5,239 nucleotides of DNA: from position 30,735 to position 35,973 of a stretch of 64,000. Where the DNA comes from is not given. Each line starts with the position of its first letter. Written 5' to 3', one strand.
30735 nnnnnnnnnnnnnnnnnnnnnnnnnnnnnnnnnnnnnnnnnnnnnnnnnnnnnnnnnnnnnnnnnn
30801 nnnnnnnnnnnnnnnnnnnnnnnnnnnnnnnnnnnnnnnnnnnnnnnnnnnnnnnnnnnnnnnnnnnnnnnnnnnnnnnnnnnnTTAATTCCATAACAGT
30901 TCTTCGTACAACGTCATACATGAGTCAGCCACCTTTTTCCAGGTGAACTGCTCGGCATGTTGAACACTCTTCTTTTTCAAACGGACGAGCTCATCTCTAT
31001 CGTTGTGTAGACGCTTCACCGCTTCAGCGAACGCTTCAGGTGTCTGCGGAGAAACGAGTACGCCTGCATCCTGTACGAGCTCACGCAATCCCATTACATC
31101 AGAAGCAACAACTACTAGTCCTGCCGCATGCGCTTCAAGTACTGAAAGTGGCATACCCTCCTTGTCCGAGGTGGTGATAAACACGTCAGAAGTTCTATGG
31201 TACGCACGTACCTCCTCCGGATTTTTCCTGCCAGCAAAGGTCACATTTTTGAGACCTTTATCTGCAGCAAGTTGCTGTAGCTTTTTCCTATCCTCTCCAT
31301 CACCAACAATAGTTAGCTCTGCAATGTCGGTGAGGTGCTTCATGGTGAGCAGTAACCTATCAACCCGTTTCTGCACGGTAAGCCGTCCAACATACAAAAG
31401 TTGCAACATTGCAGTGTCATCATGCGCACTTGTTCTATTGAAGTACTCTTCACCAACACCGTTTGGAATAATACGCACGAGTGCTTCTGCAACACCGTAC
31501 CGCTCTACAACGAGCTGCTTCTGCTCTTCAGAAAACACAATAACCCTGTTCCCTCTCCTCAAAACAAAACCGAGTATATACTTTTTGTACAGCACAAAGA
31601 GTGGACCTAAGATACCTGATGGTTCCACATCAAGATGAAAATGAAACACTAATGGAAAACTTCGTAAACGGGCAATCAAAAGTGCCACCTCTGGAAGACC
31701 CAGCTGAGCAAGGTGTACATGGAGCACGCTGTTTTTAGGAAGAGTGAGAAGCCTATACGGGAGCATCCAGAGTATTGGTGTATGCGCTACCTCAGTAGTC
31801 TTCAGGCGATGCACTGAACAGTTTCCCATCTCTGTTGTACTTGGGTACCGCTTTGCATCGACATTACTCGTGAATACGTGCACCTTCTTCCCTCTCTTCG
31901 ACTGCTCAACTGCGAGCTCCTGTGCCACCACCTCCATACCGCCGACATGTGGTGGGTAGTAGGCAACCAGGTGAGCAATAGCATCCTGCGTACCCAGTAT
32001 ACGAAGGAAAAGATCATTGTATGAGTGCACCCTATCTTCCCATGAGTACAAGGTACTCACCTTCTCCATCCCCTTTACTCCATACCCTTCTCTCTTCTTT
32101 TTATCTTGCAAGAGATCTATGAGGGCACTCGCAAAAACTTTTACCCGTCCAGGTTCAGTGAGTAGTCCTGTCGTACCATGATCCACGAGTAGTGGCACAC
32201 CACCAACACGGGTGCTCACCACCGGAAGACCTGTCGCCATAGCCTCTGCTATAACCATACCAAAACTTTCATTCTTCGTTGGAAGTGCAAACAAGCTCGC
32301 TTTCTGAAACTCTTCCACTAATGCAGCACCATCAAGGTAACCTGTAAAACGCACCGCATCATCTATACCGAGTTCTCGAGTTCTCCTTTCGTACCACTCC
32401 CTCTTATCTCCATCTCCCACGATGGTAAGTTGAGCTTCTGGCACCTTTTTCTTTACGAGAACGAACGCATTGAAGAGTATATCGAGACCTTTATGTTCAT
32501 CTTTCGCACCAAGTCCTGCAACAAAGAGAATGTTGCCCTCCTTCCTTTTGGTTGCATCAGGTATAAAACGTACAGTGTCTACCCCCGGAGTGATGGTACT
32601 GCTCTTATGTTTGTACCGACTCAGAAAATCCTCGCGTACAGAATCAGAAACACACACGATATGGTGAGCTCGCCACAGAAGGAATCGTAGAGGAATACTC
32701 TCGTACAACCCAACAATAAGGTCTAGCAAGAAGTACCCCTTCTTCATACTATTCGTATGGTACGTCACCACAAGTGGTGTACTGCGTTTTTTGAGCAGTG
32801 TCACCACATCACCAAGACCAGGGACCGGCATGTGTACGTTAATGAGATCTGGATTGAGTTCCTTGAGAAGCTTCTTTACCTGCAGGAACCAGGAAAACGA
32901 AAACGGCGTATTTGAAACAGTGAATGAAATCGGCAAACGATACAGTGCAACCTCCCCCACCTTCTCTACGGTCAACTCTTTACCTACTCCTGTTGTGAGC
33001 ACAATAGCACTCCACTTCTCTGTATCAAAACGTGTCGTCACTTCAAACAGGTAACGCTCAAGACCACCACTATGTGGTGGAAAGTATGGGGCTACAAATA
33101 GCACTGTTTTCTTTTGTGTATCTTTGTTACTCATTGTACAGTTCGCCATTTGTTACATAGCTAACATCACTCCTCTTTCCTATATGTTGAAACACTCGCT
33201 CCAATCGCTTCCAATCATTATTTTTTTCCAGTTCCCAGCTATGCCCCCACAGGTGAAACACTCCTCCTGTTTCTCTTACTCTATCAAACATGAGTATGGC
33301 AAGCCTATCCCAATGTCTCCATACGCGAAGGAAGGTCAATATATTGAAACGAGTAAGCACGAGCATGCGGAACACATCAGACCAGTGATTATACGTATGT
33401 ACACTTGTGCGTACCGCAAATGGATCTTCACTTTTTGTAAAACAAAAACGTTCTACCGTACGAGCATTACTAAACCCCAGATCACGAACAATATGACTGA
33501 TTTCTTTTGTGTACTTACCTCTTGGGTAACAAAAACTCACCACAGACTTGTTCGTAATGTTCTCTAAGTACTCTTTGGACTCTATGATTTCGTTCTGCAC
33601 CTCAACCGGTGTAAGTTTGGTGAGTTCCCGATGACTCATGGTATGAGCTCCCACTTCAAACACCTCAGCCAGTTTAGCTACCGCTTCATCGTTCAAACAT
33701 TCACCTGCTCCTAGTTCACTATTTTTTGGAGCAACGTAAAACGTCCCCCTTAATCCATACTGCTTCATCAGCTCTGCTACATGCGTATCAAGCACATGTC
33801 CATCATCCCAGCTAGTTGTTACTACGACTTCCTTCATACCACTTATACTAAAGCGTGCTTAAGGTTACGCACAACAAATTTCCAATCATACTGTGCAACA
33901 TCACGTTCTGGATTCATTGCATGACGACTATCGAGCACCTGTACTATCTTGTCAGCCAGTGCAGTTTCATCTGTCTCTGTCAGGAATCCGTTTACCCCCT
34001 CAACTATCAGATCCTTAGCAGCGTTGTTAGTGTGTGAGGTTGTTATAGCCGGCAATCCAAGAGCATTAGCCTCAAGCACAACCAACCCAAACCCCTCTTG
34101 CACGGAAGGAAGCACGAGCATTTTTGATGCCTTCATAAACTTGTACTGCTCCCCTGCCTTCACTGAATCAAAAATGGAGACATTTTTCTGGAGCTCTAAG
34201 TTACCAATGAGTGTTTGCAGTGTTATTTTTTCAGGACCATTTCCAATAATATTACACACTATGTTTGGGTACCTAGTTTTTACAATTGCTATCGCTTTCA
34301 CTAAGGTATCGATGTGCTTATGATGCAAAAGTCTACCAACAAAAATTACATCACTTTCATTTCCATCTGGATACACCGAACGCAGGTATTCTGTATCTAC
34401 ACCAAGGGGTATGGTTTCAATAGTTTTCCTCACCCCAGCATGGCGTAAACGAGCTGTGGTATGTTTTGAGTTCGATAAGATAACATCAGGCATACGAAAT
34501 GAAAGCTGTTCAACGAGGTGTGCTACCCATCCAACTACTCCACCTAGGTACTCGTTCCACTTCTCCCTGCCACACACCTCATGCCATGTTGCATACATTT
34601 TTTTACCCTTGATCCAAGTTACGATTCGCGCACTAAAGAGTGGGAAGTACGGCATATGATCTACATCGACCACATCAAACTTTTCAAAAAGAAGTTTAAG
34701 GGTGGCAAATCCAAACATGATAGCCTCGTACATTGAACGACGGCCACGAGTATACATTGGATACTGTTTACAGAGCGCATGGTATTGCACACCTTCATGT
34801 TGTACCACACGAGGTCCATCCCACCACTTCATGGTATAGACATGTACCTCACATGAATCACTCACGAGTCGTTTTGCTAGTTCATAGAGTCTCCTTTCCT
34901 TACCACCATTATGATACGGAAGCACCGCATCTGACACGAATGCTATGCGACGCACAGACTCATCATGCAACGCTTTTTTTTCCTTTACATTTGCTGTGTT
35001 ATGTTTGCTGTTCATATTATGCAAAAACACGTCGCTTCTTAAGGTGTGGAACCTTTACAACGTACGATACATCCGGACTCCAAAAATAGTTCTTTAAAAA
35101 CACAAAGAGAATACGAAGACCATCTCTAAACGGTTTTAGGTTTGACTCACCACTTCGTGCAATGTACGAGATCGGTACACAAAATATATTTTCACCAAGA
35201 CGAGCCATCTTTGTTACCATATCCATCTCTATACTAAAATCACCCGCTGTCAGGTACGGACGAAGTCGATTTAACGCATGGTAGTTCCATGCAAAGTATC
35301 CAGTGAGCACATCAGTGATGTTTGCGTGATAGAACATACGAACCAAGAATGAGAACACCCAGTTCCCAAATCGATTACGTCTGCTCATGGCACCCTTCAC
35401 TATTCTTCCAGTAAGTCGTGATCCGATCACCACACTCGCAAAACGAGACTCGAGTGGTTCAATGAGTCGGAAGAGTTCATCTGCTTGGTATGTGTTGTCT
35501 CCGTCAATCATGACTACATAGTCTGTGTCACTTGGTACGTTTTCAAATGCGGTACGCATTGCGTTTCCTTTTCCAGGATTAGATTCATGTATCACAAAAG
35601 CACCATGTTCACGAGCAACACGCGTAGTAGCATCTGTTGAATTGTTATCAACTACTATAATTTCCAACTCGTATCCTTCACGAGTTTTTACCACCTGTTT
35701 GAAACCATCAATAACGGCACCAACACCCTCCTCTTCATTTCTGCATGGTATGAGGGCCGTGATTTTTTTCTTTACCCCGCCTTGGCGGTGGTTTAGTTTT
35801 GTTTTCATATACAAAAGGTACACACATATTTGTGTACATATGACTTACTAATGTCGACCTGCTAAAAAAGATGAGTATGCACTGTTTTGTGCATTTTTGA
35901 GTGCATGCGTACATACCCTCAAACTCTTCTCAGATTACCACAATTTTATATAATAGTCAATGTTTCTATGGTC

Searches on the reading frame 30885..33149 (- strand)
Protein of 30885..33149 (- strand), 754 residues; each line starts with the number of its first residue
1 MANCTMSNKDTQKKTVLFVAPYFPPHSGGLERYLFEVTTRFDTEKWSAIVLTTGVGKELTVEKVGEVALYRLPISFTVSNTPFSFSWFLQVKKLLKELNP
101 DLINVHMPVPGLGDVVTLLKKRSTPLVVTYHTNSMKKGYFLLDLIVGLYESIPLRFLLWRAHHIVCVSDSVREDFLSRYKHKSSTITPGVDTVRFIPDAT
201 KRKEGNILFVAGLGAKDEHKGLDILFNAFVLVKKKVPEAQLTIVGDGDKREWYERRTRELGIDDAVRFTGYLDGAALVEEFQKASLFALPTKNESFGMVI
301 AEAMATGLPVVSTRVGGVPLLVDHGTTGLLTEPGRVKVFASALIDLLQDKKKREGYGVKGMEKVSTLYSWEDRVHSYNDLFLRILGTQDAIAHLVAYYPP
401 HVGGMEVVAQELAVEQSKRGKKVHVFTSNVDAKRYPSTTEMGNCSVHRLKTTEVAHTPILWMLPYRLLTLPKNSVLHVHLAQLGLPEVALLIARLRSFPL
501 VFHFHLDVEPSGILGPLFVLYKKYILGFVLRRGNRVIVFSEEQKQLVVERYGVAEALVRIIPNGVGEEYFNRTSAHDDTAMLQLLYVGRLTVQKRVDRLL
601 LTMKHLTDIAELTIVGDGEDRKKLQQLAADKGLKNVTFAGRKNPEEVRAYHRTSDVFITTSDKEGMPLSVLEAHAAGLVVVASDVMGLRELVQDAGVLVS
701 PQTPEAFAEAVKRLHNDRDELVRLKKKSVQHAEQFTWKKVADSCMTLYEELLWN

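Call 48: search_protein_families(library=pfam, proteins=[window:30885-33149:-], max_evalue=0.00001)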
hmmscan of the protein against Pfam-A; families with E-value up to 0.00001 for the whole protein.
window:30885-33149:- (754 aa): 7 families
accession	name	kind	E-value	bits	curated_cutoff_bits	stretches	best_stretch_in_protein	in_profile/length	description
PF00534.26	Glycos_transf_1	-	1.7e-74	249.5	26.4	2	212-357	20-166/172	Glycosyl transferases group 1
PF13692.12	Glyco_trans_1_4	-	4.8e-72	241.3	27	2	206-349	3-142/142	Glycosyl transferases group 1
PF13439.12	Glyco_transf_4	-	4.1e-43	147.8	28.5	2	28-193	2-169/170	Glycosyltransferase Family 4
PF13579.12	Glyco_trans_4_4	-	2.1e-29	103.3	29.7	2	403-564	1-158/158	Glycosyl transferase 4-like domain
PF20706.3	GT4-conflict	-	7e-23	81.7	26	2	157-324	143-322/385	Family 4 Glycosyltransferase in conflict systems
PF13524.12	Glyco_trans_1_2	-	8.3e-17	61.9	25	2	234-376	10-141/144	Glycosyl transferase-like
PF13477.12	Glyco_trans_4_2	-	4.1e-08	33.9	23.4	0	82-131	57-107/139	Glycosyl transferase 4-like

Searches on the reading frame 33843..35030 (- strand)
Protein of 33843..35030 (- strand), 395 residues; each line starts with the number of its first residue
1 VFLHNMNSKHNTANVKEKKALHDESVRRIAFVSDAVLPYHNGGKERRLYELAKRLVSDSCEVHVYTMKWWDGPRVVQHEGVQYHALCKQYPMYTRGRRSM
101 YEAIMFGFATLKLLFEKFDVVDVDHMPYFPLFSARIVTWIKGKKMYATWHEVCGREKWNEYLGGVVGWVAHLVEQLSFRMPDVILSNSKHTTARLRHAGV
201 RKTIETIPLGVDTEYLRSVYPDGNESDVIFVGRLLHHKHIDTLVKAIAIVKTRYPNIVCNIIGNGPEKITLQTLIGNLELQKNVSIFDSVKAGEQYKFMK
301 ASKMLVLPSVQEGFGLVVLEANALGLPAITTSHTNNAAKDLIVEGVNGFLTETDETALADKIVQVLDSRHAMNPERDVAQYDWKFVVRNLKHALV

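Call 48: search_protein_families(library=pfam, proteins=[window:33843-35030:-], max_evalue=0.00001)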
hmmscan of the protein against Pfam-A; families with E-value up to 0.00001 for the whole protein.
window:33843-35030:- (395 aa): 5 families
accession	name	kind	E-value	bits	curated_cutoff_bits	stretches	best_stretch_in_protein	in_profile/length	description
PF00534.26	Glycos_transf_1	-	5.4e-35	120.9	26.4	1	222-369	12-159/172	Glycosyl transferases group 1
PF13692.12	Glyco_trans_1_4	-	3.2e-28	99.2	27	1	227-367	3-141/142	Glycosyl transferases group 1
PF13439.12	Glyco_transf_4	-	3.4e-18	66.7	28.5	1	42-214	2-169/170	Glycosyltransferase Family 4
PF13579.12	Glyco_trans_4_4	-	3.8e-12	47.3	29.7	1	42-210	1-158/158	Glycosyl transferase 4-like domain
PF20706.3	GT4-conflict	-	2.1e-09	37.3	26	1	198-334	169-314/385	Family 4 Glycosyltransferase in conflict systems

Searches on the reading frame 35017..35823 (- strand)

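Call 48: search_protein_families(library=pfam, proteins=[window:35017-35823:-], max_evalue=0.00001)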
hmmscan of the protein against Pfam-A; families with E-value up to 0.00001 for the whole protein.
window:35017-35823:- (268 aa): 2 families
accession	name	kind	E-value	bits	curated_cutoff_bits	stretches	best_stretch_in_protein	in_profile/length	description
PF00535.33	Glycos_transf_2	-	2.3e-23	83.4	23.3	1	23-179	2-158/168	Glycosyl transferase family 2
PF13641.12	Glyco_tranf_2_3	-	1.4e-07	32.2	27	1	21-126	3-113/230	Glycosyltransferase like family 2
